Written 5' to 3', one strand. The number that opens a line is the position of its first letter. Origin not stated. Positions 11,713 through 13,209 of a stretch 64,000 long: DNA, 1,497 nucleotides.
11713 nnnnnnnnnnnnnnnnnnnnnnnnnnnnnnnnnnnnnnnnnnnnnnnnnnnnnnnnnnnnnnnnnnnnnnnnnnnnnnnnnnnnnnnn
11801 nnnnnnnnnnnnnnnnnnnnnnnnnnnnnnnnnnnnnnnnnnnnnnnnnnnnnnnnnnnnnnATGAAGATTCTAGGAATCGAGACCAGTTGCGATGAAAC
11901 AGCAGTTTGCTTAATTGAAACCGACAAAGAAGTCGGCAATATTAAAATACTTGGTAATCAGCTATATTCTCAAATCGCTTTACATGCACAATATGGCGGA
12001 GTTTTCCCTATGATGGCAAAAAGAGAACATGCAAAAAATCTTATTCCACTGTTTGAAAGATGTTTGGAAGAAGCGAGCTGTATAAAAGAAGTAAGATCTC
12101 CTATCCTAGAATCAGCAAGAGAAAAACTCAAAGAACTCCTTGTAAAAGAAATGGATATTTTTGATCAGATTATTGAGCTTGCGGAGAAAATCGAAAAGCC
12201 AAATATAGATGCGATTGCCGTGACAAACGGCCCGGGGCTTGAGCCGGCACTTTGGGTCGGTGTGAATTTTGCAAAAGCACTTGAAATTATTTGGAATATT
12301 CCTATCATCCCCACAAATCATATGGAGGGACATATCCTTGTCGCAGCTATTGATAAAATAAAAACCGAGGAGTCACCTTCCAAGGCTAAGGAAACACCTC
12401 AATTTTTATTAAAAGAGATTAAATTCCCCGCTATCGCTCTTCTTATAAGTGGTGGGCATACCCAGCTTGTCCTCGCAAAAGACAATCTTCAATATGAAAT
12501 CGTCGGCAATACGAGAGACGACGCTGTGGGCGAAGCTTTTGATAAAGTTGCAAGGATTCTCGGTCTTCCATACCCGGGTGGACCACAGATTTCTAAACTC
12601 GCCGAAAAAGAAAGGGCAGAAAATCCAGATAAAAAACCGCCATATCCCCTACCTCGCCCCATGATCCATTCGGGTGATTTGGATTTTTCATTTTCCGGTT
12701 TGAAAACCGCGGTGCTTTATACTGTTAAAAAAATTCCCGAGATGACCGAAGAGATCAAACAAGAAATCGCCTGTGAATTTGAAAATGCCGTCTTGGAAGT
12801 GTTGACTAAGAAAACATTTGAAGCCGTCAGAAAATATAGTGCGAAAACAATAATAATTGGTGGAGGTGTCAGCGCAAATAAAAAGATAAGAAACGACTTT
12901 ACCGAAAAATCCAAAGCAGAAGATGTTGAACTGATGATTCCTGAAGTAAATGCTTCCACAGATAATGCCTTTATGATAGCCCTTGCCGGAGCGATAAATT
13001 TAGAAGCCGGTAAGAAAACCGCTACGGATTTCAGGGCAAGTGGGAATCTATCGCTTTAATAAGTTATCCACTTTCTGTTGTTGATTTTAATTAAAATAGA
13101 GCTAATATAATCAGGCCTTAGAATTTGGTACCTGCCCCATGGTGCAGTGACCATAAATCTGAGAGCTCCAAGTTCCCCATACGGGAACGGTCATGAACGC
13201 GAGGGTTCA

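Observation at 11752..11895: Orphan, synonymous-only duplicate of the first 11 codons of tsaD 110 bp upstream of the real start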

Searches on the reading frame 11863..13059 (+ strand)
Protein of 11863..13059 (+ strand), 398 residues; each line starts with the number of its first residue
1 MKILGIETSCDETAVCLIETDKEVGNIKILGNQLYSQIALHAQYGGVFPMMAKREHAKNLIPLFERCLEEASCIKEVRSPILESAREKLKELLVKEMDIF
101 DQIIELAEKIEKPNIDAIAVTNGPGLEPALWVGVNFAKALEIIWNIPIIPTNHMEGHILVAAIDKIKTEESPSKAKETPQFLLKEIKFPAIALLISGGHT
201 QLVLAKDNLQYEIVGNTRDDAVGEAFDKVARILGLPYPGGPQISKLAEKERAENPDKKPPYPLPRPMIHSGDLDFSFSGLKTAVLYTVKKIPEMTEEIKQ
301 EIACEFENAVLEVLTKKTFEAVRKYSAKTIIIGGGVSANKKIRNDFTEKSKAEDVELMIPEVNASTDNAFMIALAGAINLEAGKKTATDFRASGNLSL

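Call 6: find_encoding_contigs(protein=window:11863-13059:+, flank=10000, max_places=10)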
Protein window:11863-13059:+ (398 aa): 1 contig read that carries it; 1 place shown.
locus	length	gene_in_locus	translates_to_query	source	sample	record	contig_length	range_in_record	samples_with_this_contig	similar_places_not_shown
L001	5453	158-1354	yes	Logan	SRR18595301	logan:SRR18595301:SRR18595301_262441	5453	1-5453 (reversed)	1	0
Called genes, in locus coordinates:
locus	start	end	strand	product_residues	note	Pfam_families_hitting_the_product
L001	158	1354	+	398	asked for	PF00814:TsaD, PF22521:HypF_C_2 (weak)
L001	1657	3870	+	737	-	PF00133:tRNA-synt_1, PF09334:tRNA-synt_1g (weak), PF00133:tRNA-synt_1, PF08264:Anticodon_1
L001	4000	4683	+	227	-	PF13367:PrsW-protease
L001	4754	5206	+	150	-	PF00011:HSP20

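Call 9: find_homologous_proteins(query=window:11863-13059:+, max_evalue=1e-40)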
Query window:11863-13059:+ (398 aa): 7999 proteins with E <= 1e-40 among 8000 candidates; the best 120 are listed.
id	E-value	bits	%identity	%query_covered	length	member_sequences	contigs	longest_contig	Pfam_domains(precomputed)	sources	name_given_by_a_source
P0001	5.7e-258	873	100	100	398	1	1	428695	PF00814.32,PF22521.3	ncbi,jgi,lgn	ncbi:MAG: tRNA (adenosine(37)-N6)-threonylcarbamoyltransferase complex transferase subunit TsaD [Can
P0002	2.3e-193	660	77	100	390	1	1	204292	PF00814.32,PF22521.3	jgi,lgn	jgi:N6-L-threonylcarbamoyladenine synthase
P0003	3.8e-191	653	76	100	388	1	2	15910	PF00814.32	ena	-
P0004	7.3e-183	626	72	100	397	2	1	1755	PF00814.32,PF22521.3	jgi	-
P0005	3.0e-181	621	72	100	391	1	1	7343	PF00814.32,PF22521.3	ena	-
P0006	8.6e-181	619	72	100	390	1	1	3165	PF00814.32,PF22521.3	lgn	-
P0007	4.1e-176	604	70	100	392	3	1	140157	PF00814.32,PF22521.3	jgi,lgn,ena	-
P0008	3.3e-175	601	70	100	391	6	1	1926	PF00814.32,PF22521.3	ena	-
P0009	7.4e-175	600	69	100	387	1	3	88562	PF00814.32,PF22521.3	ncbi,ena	-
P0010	4.6e-174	597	69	100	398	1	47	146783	PF00814.32,PF22521.3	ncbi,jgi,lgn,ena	-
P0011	4.9e-174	597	69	100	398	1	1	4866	PF00814.32,PF22521.3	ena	-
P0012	6.4e-173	593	69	100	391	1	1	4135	PF00814.32,PF22521.3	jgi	-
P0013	1.3e-172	592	70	100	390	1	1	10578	PF00814.32,PF22521.3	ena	-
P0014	1.3e-172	592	69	100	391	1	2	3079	PF00814.32,PF22521.3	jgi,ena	-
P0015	3.6e-172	591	69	100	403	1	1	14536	PF00814.32,PF22521.3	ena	-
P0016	4.1e-172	591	68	100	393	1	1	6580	PF00814.32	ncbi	-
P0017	5.9e-172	590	70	100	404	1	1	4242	PF00814.32,PF22521.3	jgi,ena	-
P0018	8.7e-172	589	69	100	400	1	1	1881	PF00814.32,PF22521.3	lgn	-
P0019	8.9e-172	589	70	100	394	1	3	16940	PF00814.32,PF22521.3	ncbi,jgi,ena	jgi:N6-L-threonylcarbamoyladenine synthase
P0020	1.3e-171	589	69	100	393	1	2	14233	PF00814.32,PF22521.3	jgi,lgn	jgi:N6-L-threonylcarbamoyladenine synthase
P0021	2.4e-171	588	68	100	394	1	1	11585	PF00814.32,PF22521.3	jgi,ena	-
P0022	2.5e-171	588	67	100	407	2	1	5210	PF00814.32,PF22521.3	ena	-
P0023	3.0e-171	588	69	100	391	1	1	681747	PF00814.32,PF22521.3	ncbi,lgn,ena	-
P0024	3.8e-171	587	69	100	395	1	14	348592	PF00814.32,PF22521.3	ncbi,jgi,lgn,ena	jgi:N6-L-threonylcarbamoyladenine synthase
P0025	5.0e-171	587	69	100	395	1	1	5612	PF00814.32,PF22521.3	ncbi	-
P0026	5.5e-171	587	69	100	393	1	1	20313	PF00814.32,PF22521.3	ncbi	-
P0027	6.6e-171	587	69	100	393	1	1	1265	PF00814.32,PF22521.3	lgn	-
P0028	7.1e-171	586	68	100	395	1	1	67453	PF00814.32,PF22521.3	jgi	jgi:N6-L-threonylcarbamoyladenine synthase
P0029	7.9e-171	586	68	100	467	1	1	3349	PF00814.32,PF22521.3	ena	-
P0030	1.4e-170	585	68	100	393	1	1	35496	PF00814.32,PF22521.3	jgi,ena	-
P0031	2.6e-170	585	69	100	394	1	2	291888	PF00814.32,PF22521.3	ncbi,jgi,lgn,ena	ncbi:MAG: tRNA (adenosine(37)-N6)-threonylcarbamoyltransferase complex transferase subunit TsaD [Can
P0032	3.0e-170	584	67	100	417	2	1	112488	PF00814.32,PF22521.3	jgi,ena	-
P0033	6.8e-170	583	69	100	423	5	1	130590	PF00814.32,PF22521.3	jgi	jgi:N6-L-threonylcarbamoyladenine synthase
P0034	8.8e-170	583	67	100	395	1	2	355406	PF00814.32,PF22521.3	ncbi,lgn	-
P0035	8.8e-170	583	68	100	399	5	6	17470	PF00814.32,PF22521.3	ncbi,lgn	-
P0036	1.4e-169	582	69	100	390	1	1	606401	PF00814.32,PF22521.3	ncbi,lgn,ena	-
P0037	2.3e-169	581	66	100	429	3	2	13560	PF00814.32,PF22521.3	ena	-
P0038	3.8e-169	581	68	100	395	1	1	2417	PF00814.32,PF22521.3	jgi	jgi:N6-L-threonylcarbamoyladenine synthase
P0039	5.0e-169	580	67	100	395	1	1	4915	PF00814.32,PF22521.3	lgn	-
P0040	7.0e-169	580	68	100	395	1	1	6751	PF00814.32,PF22521.3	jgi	jgi:N6-L-threonylcarbamoyladenine synthase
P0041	7.1e-169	580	67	100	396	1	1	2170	PF00814.32,PF22521.3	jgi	-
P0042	7.2e-169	580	67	100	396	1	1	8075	PF00814.32,PF22521.3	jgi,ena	-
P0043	1.2e-168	579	69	100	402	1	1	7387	PF00814.32,PF22521.3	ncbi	-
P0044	1.8e-168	579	66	100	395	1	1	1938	PF00814.32,PF22521.3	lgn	-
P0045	2.6e-168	578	68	100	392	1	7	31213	PF00814.32,PF22521.3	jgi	jgi:N6-L-threonylcarbamoyladenine synthase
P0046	3.7e-168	578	66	100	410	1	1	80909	PF00814.32,PF22521.3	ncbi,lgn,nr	ncbi:MAG: tRNA (adenosine(37)-N6)-threonylcarbamoyltransferase complex transferase subunit TsaD [Can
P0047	3.8e-168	577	67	100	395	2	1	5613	PF00814.32,PF22521.3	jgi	jgi:N6-L-threonylcarbamoyladenine synthase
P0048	4.2e-168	577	67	100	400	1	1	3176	PF00814.32,PF22521.3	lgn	-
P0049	6.0e-168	577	68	100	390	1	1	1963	PF00814.32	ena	-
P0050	8.7e-168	576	67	100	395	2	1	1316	PF00814.32,PF22521.3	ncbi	-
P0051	9.5e-168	576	64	100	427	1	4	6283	PF00814.32,PF22521.3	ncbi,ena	-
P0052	1.3e-167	576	69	100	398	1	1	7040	PF00814.32,PF22521.3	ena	-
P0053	2.1e-167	575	67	100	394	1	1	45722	PF00814.32,PF22521.3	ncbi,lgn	-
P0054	2.4e-167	575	67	100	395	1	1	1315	PF00814.32,PF22521.3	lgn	-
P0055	2.7e-167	575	67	100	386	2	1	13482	PF00814.32,PF22521.3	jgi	-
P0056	6.3e-167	573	66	100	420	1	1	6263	PF00814.32,PF22521.3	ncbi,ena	-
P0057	7.0e-167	573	66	100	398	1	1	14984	PF00814.32,PF22521.3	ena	-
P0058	9.7e-167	573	68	100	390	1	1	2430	PF00814.32,PF22521.3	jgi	jgi:N6-L-threonylcarbamoyladenine synthase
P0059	1.3e-166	572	67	100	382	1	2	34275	PF00814.32,PF22521.3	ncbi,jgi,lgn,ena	ncbi:MAG: tRNA (adenosine(37)-N6)-threonylcarbamoyltransferase complex transferase subunit TsaD [Can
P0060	1.5e-166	572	65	100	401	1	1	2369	PF00814.32,PF22521.3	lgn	-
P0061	1.5e-166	572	66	100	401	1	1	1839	PF00814.32,PF22521.3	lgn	-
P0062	1.5e-166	572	69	100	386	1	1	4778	PF00814.32,PF22521.3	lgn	-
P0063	2.0e-166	572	67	100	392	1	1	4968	PF00814.32,PF22521.3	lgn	-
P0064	4.0e-166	571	66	100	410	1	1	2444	PF00814.32,PF22521.3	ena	-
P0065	4.9e-166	571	68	100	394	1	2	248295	PF00814.32,PF22521.3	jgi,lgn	jgi:N6-L-threonylcarbamoyladenine synthase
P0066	6.0e-166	570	68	100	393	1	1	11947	PF00814.32,PF22521.3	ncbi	-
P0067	8.1e-166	570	65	100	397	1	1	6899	PF00814.32,PF22521.3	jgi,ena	-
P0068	1.1e-165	569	68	100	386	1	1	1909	PF00814.32,PF22521.3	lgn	-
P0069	1.2e-165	569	68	100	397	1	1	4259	PF00814.32,PF22521.3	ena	-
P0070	1.3e-165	569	66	100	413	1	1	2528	PF00814.32,PF22521.3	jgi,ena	-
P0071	1.5e-165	569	68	100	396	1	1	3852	PF00814.32,PF22521.3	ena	-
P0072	1.6e-165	569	67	100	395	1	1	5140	PF00814.32,PF22521.3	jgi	jgi:N6-L-threonylcarbamoyladenine synthase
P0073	2.0e-165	569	66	100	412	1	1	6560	PF00814.32,PF22521.3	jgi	jgi:N6-L-threonylcarbamoyladenine synthase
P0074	3.0e-165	568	65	100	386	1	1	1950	PF00814.32,PF22521.3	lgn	-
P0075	3.0e-165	568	67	100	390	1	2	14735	PF00814.32,PF22521.3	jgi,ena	-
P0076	4.9e-165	567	66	100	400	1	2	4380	PF00814.32,PF22521.3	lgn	-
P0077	5.6e-165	567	67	100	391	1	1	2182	PF00814.32,PF22521.3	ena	-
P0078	6.0e-165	567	66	100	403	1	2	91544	PF00814.32,PF22521.3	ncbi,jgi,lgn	ncbi:MAG: tRNA (adenosine(37)-N6)-threonylcarbamoyltransferase complex transferase subunit TsaD [Can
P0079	9.1e-165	566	65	100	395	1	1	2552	PF00814.32,PF22521.3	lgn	-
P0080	1.0e-164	566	66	100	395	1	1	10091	PF00814.32,PF22521.3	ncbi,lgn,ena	-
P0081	1.1e-164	566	66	100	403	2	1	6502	PF00814.32,PF22521.3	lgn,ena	-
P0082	1.3e-164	566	65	100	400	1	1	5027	PF00814.32,PF22521.3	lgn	-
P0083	3.1e-164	565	66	100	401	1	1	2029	PF00814.32,PF22521.3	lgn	-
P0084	4.3e-164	564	66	100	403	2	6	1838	PF00814.32,PF22521.3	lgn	-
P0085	8.6e-164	563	65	100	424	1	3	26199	PF00814.32,PF22521.3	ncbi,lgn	ncbi:MAG: tRNA (adenosine(37)-N6)-threonylcarbamoyltransferase complex transferase subunit TsaD [bac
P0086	1.1e-163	563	67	100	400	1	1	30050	PF00814.32,PF22521.3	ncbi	-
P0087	5.8e-163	560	64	100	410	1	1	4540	PF00814.32,PF22521.3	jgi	-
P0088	7.6e-163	560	64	100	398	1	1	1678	PF00814.32,PF22521.3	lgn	-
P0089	7.8e-163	560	65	100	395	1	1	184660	PF00814.32,PF22521.3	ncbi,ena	-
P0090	8.1e-163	560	63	100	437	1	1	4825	PF00814.32,PF22521.3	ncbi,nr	ncbi:MAG: tRNA (adenosine(37)-N6)-threonylcarbamoyltransferase complex transferase subunit TsaD [Can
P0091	1.1e-162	559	66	100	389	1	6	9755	PF00814.32,PF22521.3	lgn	-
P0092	1.7e-162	559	65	100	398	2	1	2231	PF00814.32,PF22521.3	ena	-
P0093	1.8e-162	559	66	100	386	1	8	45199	PF00814.32,PF22521.3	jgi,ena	jgi:N6-L-threonylcarbamoyladenine synthase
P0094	2.3e-162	558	67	100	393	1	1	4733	PF00814.32,PF22521.3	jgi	jgi:N6-L-threonylcarbamoyladenine synthase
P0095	2.4e-162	558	65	100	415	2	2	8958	PF00814.32,PF22521.3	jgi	-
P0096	2.6e-162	558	63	100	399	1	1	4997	PF00814.32,PF22521.3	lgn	-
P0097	3.7e-162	558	63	100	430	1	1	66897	PF00814.32,PF22521.3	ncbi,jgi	ncbi:MAG: tRNA (adenosine(37)-N6)-threonylcarbamoyltransferase complex transferase subunit TsaD [Can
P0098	3.9e-162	558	64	100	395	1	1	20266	PF00814.32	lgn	-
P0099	1.3e-161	556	65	100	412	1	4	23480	PF00814.32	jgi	jgi:N6-L-threonylcarbamoyladenine synthase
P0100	1.3e-161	556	65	100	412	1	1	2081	PF00814.32,PF22521.3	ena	-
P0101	1.9e-161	555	66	100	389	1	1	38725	PF00814.32,PF22521.3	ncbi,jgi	jgi:N6-L-threonylcarbamoyladenine synthase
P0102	2.8e-161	555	65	100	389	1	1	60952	PF00814.32,PF22521.3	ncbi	-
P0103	2.8e-161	555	67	100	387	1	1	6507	PF00814.32,PF22521.3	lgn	-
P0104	3.6e-161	555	66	100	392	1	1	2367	PF00814.32,PF22521.3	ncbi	-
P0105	5.6e-161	554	64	100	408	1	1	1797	PF00814.32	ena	-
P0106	6.6e-161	554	63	100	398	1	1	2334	PF00814.32,PF22521.3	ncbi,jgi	jgi:N6-L-threonylcarbamoyladenine synthase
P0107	8.0e-161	553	65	100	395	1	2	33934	PF00814.32,PF22521.3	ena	-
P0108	1.5e-160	552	64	100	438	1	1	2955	PF00814.32,PF22521.3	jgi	jgi:N6-L-threonylcarbamoyladenine synthase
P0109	1.6e-160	552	65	100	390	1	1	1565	PF00814.32,PF22521.3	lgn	-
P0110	5.8e-160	551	64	100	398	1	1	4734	PF00814.32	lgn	-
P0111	7.7e-160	550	64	100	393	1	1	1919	PF00814.32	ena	-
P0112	8.1e-160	550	65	100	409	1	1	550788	PF00814.32,PF22521.3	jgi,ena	-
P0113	9.1e-160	550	63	100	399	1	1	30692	PF00814.32,PF22521.3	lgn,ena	-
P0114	1.4e-159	549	61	100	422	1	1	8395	PF00814.32,PF22521.3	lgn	-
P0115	1.6e-159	549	64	100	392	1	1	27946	PF00814.32,PF22521.3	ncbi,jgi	jgi:N6-L-threonylcarbamoyladenine synthase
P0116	2.8e-159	548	64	100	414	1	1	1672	PF00814.32,PF22521.3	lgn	-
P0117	3.3e-159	548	65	100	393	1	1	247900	PF00814.32,PF22521.3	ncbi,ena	-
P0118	3.9e-159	548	64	100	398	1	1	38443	PF00814.32,PF22521.3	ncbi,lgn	-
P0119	4.3e-159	548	65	100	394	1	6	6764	PF00814.32,PF22521.3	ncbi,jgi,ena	jgi:N6-L-threonylcarbamoyladenine synthase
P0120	5.4e-159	547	63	100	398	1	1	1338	PF00814.32,PF22521.3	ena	-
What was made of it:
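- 11863..13059 (+): tsaD (398 aa). Pfam PF00814 on the identical database protein, which NCBI names TsaD (calls 6, 9).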

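Call 10: find_encoding_contigs(protein=P0002, flank=6000, max_places=3)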
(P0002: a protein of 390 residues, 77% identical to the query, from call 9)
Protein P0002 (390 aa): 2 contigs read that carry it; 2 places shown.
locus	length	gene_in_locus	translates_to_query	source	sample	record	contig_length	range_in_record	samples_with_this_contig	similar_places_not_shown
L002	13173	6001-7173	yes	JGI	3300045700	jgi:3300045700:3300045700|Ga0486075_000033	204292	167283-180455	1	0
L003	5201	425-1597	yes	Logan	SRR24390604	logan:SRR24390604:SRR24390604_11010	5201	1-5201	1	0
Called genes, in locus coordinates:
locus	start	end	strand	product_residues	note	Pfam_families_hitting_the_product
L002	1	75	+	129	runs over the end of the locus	PF02130:YbeY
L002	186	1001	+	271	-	-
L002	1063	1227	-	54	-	-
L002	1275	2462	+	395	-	PF11104:PilM_2, PF02491:SHS2_FTSA, PF14450:FtsA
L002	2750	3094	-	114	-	-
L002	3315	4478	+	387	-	PF00091:Tubulin, PF12327:FtsZ_C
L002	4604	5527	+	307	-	PF00070:Pyr_redox (faint), PF01134:GIDA (faint), PF03486:HI0933_like (faint), PF07992:Pyr_redox_2, PF12831:FAD_oxidored (faint), PF13738:Pyr_redox_3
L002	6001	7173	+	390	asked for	PF00814:TsaD, PF22521:HypF_C_2 (weak)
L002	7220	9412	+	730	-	PF00133:tRNA-synt_1, PF09334:tRNA-synt_1g (weak), PF00133:tRNA-synt_1, PF08264:Anticodon_1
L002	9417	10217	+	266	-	PF13367:PrsW-protease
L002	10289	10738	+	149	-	PF00011:HSP20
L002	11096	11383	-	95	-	-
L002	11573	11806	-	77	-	PF00462:Glutaredoxin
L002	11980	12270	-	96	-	PF04977:DivIC (weak)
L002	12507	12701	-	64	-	-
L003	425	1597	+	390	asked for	PF00814:TsaD, PF22521:HypF_C_2 (weak)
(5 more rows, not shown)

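Call 11: find_encoding_contigs(protein=P0003, flank=6000, max_places=3)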
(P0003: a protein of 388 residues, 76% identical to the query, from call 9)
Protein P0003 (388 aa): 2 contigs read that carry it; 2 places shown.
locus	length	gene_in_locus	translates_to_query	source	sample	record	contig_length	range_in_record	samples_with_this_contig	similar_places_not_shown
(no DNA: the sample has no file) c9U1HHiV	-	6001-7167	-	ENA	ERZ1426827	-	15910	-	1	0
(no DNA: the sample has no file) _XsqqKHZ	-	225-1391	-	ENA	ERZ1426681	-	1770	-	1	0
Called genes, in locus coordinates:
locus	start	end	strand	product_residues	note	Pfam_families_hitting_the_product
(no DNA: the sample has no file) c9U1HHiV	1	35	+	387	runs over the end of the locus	PF01145:Band_7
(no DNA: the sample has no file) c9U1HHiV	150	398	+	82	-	-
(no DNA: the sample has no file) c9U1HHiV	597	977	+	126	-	PF02130:YbeY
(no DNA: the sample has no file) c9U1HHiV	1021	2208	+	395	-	PF02491:SHS2_FTSA, PF11104:PilM_2, PF14450:FtsA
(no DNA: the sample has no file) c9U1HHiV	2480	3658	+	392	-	PF00091:Tubulin, PF12327:FtsZ_C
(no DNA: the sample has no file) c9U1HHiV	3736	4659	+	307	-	PF00070:Pyr_redox (faint), PF01134:GIDA (faint), PF03486:HI0933_like (faint), PF07992:Pyr_redox_2, PF12831:FAD_oxidored (faint), PF13738:Pyr_redox_3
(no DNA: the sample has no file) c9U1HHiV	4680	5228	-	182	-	PF01327:Pep_deformylase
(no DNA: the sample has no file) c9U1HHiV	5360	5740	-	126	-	PF01741:MscL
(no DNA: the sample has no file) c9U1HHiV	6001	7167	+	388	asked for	PF00814:TsaD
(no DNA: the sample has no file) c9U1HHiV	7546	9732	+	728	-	PF00133:tRNA-synt_1, PF09334:tRNA-synt_1g, PF00133:tRNA-synt_1, PF08264:Anticodon_1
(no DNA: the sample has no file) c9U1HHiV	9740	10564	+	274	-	PF13367:PrsW-protease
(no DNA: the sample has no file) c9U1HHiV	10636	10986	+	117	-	?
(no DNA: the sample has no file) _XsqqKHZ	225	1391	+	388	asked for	PF00814:TsaD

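Call 12: find_encoding_contigs(protein=P0007, flank=6000, max_places=3)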
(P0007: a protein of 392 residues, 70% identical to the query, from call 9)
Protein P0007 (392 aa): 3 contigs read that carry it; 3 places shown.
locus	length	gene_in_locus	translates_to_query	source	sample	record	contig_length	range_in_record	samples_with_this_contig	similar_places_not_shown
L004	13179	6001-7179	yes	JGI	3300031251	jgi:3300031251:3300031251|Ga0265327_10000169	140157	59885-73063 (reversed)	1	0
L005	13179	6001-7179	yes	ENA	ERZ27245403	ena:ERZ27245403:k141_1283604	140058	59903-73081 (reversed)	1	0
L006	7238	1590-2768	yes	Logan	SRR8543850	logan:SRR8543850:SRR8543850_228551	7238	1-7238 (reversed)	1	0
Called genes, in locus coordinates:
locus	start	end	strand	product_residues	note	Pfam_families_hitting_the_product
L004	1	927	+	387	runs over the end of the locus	PF00091:Tubulin, PF12327:FtsZ_C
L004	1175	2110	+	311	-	PF00070:Pyr_redox (faint), PF01134:GIDA (faint), PF03486:HI0933_like (faint), PF07992:Pyr_redox_2, PF12831:FAD_oxidored (faint), PF13738:Pyr_redox_3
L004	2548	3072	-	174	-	PF00293:NUDIX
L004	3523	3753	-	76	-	PF14375:Cys_rich_CWC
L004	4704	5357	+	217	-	PF01909:NTP_transf_2, PF18765:Polbeta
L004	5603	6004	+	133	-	-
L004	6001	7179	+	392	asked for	PF00814:TsaD, PF22521:HypF_C_2 (weak)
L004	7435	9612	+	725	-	PF00133:tRNA-synt_1, PF09334:tRNA-synt_1g, PF00133:tRNA-synt_1, PF08264:Anticodon_1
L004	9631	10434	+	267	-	PF13367:PrsW-protease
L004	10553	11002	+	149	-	PF00011:HSP20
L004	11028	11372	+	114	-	-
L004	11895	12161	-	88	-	-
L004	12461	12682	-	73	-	PF00462:Glutaredoxin, PF13192:Thioredoxin_3 (weak), PF13417:GST_N_3 (weak)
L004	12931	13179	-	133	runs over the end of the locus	PF04977:DivIC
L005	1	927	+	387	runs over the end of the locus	PF00091:Tubulin, PF12327:FtsZ_C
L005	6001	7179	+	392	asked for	PF00814:TsaD, PF22521:HypF_C_2 (weak)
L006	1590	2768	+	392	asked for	PF00814:TsaD, PF22521:HypF_C_2 (weak)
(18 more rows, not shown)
